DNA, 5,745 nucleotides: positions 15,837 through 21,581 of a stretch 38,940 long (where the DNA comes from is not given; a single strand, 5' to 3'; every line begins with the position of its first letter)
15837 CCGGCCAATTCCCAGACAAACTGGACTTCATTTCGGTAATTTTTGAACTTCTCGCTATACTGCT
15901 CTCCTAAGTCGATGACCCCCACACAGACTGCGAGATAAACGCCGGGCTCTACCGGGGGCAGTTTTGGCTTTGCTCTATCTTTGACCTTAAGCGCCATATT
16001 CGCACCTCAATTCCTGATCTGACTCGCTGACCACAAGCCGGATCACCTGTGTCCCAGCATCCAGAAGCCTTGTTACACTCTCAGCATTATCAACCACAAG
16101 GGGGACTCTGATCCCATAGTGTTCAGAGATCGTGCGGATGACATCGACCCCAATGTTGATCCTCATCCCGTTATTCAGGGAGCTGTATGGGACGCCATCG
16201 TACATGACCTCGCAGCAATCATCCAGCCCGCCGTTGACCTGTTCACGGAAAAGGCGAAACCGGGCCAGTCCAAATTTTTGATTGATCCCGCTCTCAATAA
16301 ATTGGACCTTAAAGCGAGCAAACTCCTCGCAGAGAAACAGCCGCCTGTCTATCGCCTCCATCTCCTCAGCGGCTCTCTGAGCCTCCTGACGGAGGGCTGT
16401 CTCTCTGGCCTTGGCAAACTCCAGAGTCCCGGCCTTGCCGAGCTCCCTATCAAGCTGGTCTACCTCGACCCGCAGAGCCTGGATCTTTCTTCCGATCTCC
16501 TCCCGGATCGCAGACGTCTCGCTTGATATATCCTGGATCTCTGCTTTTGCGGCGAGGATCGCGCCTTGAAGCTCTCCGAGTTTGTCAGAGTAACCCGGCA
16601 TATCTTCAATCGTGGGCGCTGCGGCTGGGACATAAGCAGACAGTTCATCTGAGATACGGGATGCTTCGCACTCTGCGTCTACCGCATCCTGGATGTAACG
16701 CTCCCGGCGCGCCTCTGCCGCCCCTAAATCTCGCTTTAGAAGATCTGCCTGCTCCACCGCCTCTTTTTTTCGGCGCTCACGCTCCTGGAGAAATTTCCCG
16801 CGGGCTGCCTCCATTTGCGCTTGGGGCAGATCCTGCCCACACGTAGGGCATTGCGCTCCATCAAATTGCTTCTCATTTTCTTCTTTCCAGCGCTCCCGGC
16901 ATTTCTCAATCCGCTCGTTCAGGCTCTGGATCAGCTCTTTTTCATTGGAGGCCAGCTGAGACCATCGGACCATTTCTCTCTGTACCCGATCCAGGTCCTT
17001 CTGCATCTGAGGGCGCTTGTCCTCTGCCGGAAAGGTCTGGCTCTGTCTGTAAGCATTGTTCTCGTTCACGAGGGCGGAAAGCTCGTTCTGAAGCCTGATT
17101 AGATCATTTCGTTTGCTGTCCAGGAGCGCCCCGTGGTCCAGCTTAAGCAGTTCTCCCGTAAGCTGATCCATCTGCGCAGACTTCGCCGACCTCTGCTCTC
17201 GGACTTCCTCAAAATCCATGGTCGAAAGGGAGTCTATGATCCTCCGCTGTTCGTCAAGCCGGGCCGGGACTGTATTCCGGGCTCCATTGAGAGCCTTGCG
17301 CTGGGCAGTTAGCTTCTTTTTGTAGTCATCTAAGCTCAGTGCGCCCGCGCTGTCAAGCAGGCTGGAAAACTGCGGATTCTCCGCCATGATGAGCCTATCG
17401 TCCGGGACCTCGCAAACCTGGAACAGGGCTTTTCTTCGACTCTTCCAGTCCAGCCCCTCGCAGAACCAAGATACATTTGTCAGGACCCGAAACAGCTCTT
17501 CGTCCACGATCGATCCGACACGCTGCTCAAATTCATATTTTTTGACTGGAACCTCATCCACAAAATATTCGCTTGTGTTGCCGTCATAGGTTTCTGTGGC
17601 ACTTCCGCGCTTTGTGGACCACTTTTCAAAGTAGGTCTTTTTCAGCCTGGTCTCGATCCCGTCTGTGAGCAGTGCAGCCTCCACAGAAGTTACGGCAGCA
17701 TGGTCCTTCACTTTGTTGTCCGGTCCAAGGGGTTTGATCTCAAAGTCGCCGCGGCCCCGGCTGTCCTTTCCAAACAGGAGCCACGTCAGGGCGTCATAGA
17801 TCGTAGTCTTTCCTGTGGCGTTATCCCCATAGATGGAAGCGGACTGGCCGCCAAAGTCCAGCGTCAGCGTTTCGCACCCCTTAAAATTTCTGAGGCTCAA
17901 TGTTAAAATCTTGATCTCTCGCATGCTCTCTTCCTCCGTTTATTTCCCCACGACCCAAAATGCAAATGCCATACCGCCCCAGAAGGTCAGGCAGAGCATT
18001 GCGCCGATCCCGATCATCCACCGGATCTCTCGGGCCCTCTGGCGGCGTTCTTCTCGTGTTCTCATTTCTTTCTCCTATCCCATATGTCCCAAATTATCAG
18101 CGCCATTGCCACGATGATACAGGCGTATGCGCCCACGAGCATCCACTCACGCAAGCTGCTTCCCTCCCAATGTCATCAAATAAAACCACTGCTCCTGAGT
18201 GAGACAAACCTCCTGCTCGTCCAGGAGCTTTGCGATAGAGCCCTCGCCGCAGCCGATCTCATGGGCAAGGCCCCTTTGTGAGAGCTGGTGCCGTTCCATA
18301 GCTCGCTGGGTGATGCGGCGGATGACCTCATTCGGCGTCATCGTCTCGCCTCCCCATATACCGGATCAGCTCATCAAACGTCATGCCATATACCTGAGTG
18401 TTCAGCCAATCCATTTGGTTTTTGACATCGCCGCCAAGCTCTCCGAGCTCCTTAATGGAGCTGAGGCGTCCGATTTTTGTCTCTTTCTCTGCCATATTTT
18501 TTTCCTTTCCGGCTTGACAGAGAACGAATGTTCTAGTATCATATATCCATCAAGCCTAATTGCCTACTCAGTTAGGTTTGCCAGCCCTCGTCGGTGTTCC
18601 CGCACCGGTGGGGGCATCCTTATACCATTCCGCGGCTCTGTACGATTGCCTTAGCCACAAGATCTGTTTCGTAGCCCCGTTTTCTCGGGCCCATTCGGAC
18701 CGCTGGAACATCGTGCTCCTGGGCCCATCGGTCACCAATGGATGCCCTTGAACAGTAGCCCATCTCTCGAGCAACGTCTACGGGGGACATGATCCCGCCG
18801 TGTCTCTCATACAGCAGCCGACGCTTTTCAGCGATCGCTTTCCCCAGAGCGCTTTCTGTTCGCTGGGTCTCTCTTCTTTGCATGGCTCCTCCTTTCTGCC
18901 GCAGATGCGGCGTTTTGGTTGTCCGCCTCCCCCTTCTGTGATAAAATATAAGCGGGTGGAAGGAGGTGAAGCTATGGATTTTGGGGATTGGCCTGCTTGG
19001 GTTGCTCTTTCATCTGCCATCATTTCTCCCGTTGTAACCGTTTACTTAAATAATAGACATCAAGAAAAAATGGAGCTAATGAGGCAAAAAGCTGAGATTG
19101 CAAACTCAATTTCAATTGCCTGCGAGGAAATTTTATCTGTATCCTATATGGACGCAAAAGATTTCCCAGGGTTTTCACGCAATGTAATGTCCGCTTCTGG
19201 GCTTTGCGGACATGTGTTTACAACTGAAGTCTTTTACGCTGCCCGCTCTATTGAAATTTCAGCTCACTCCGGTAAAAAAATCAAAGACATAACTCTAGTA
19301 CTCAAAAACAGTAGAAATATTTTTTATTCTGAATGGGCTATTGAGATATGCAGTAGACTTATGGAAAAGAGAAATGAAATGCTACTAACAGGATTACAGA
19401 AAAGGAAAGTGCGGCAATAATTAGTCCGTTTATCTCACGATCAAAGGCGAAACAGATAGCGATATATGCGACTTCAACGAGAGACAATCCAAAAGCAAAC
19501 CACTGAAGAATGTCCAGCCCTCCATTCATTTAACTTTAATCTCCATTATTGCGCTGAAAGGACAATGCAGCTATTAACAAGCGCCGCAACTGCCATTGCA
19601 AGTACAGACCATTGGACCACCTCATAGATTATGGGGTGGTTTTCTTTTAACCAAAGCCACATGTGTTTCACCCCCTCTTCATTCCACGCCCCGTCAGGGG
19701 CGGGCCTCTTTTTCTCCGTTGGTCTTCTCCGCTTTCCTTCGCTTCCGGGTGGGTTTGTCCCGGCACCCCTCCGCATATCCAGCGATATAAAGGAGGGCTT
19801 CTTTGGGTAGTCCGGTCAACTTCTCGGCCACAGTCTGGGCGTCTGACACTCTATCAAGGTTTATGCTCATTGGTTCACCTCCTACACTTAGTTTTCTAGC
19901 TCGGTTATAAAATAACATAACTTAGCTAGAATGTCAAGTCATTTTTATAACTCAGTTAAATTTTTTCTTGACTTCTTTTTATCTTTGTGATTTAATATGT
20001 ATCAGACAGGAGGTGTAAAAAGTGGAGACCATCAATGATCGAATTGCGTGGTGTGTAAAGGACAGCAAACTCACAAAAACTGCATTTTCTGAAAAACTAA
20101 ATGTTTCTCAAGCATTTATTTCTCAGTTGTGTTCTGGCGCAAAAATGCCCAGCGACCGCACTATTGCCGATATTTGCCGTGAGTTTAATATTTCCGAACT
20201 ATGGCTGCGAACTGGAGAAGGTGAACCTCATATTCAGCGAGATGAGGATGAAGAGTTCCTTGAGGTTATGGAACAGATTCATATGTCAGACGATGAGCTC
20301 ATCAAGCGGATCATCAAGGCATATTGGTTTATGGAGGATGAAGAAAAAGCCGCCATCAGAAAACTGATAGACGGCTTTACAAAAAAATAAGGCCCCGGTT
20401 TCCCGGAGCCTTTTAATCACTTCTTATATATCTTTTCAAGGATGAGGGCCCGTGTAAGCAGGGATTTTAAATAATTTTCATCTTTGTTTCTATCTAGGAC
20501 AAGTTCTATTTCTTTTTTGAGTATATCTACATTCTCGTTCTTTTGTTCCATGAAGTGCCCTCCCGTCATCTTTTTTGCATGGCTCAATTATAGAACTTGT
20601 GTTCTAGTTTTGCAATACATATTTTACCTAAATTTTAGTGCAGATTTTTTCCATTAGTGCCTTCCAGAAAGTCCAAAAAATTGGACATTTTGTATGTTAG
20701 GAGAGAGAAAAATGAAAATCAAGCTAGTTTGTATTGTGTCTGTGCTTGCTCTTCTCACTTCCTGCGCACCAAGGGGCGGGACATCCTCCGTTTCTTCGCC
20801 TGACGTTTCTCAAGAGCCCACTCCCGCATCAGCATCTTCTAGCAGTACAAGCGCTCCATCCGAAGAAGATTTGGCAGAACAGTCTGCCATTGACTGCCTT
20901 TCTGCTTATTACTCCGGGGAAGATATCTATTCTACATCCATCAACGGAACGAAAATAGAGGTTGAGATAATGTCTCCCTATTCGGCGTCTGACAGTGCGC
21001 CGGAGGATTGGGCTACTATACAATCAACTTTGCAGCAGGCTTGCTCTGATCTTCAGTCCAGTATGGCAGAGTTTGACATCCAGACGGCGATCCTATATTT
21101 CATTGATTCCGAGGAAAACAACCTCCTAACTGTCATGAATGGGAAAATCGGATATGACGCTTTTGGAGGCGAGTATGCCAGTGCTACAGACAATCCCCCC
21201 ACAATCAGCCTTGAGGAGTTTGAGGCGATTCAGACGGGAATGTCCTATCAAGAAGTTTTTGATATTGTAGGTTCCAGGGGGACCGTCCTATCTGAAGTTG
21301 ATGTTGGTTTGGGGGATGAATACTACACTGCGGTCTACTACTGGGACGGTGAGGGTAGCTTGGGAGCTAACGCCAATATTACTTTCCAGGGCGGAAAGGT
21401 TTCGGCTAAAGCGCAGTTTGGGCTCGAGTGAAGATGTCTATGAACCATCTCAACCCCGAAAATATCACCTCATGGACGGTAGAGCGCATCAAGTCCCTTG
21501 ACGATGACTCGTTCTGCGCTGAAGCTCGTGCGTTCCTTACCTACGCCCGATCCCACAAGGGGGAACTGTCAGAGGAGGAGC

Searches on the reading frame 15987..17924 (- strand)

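Call 72: search_protein_families(library=phrogs, proteins=[window:15987-17924:-], max_evalue=0.00001)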
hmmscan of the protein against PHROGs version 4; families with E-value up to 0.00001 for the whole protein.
window:15987-17924:- (645 aa): 7 families
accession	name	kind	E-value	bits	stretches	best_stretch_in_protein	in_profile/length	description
phrog_77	-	DNA, RNA and nucleotide metabolism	6.7e-65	221.2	1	1-638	293-935/967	SbcC-like subunit of palindrome specific endonuclease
phrog_10445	-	unknown function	2.4e-61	208.5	1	3-291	2-281/296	-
phrog_21084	-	other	8.8e-52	177.2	1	461-642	205-394/396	recombinase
phrog_20188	-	DNA, RNA and nucleotide metabolism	6.2e-44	151.4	1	371-642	10-277/279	endonuclease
phrog_1499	-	unknown function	5.4e-29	102.7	1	3-636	2-412/427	-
phrog_25363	-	unknown function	2.3e-24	86.4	1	2-71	3-73/77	-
phrog_4747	-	unknown function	4.8e-10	40.1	1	4-246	1-244/610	-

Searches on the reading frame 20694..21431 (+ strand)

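Call 72: search_protein_families(library=phrogs, proteins=[window:20694-21431:+], max_evalue=0.00001)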
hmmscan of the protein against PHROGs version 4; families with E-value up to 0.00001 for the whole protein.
window:20694-21431:+ (245 aa): 3 families
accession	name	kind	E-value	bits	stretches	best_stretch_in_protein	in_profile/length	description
phrog_37750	-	unknown function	1.5e-24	87.6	1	164-244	290-369/370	-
phrog_6148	-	moron, auxiliary metabolic gene and host takeover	6.7e-14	53.1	1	172-244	55-133/214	beta-lactamase-inhibitor protein BLIP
phrog_25008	-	unknown function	5.3e-06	27.3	1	165-244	26-99/267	-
